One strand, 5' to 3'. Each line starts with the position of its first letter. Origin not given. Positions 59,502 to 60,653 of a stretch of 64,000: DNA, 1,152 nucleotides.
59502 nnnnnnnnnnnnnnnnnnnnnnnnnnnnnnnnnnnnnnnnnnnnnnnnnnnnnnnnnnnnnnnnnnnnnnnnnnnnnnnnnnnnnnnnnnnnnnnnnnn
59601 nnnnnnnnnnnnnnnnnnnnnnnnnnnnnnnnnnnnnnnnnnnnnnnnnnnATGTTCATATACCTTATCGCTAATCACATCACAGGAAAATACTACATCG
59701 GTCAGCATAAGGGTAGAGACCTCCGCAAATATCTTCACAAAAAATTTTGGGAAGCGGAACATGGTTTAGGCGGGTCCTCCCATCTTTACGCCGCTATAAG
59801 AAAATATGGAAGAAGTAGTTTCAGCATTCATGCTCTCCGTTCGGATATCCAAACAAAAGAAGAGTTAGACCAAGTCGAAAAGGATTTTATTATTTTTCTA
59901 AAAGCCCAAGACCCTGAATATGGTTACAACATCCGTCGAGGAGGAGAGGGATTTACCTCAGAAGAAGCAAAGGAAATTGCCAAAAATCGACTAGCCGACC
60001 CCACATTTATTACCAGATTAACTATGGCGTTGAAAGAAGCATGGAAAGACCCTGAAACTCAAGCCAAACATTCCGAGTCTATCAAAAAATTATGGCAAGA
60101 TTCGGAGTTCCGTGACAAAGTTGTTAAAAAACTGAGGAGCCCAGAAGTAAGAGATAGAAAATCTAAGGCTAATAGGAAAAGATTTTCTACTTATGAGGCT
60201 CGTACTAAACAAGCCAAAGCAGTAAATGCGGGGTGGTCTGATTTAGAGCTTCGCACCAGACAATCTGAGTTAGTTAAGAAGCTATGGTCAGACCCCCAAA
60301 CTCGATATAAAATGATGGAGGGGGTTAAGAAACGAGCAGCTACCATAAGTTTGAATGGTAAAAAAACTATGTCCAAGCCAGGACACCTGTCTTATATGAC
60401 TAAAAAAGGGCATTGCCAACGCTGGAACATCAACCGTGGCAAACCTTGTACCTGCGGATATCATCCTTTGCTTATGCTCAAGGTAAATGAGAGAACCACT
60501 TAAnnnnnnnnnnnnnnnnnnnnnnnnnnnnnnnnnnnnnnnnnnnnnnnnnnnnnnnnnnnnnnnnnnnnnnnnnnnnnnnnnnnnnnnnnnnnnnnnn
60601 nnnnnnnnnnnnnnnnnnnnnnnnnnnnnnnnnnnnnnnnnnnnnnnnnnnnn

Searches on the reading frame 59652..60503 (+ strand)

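Call 10: search_protein_families(library=pfam, proteins=[window:59652-60503:+], max_evalue=0.01)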
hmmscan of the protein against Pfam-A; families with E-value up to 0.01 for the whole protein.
window:59652-60503:+ (283 aa): 1 family
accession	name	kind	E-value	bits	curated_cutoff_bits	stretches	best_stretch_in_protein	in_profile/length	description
PF17898.6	GerD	-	2.7e-06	27.7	29.5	1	101-169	16-75/114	Spore germination GerD central core domain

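Call 33: search_protein_families(library=phrogs, proteins=[window:59652-60503:+], max_evalue=0.01)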
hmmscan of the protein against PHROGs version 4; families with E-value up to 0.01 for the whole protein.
window:59652-60503:+ (283 aa): 6 families
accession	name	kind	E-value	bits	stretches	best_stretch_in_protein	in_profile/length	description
phrog_314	-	DNA, RNA and nucleotide metabolism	4.7e-21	76.3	1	2-268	180-373/574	homing endonuclease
phrog_7168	-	DNA, RNA and nucleotide metabolism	4.1e-17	63.5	1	2-110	3-109/284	homing endonuclease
phrog_19446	-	DNA, RNA and nucleotide metabolism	2.6e-10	41.2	1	3-178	4-165/254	homing endonuclease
phrog_5123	-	DNA, RNA and nucleotide metabolism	2e-08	35.3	1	2-101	3-95/152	homing endonuclease with GIY-YIG motif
phrog_22215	-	unknown function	5.1e-06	27.4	1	110-191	114-202/324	-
phrog_447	-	other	6.7e-05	23.8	1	2-78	28-114/148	NAD synthetase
